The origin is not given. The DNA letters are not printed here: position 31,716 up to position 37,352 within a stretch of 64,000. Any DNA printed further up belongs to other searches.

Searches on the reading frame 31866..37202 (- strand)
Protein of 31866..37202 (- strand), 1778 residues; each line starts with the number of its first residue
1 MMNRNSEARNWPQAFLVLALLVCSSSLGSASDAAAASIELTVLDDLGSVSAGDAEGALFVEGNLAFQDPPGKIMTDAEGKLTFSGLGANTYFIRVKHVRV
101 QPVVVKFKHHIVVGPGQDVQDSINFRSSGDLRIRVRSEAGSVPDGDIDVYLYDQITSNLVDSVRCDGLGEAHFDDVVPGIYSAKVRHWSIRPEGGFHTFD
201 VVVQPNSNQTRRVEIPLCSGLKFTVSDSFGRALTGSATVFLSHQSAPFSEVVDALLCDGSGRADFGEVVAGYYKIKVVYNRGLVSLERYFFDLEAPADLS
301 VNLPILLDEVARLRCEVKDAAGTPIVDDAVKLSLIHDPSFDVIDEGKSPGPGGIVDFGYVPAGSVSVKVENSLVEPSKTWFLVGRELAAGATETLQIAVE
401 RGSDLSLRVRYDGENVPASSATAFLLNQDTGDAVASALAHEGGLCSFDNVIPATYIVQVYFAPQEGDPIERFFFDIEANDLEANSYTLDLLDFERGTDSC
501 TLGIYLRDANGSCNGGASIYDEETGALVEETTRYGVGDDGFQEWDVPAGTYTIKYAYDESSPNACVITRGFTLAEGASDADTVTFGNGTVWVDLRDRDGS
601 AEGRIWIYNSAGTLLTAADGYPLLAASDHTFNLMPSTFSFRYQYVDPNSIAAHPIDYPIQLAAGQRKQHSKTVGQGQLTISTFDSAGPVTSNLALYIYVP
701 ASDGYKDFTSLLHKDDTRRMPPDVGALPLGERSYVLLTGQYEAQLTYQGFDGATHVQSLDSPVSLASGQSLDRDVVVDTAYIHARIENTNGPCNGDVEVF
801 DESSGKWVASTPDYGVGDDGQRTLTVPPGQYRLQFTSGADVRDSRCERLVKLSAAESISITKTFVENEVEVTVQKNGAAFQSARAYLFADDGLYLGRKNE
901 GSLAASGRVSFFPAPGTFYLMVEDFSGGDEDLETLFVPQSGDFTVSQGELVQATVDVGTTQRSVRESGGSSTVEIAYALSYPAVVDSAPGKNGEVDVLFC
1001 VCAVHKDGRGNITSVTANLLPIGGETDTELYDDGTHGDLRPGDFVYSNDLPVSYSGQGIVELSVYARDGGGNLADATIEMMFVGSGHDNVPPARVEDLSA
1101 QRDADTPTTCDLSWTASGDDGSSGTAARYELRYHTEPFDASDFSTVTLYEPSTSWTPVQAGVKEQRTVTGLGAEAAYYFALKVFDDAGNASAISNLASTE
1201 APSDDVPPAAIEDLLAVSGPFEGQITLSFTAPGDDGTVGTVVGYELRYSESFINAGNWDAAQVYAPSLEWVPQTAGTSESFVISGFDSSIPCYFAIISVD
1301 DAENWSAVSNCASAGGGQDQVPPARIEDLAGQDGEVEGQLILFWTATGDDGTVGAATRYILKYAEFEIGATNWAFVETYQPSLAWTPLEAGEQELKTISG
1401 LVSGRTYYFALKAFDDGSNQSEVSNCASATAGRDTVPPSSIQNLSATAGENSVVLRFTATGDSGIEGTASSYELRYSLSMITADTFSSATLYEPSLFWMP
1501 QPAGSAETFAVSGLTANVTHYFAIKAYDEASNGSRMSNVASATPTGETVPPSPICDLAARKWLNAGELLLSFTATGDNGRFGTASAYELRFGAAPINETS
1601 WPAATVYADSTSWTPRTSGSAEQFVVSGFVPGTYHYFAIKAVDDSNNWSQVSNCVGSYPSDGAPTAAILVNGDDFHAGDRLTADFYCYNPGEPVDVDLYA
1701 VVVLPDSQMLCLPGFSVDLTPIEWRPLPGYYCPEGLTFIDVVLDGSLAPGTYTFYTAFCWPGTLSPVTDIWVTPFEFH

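Call 90: search_protein_families(library=pfam, proteins=[window:31866-37202:-], max_evalue=0.00001)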
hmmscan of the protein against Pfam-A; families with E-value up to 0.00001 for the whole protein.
window:31866-37202:- (1778 aa): 2 families
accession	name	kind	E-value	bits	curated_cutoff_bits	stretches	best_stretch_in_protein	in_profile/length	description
PF00041.27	fn3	-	8e-13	48.9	25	0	1097-1190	5-75/84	Fibronectin type III domain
PF13620.12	CarboxypepD_reg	-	1.3e-07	32.3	32.3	0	72-119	31-75/82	Carboxypeptidase regulatory-like domain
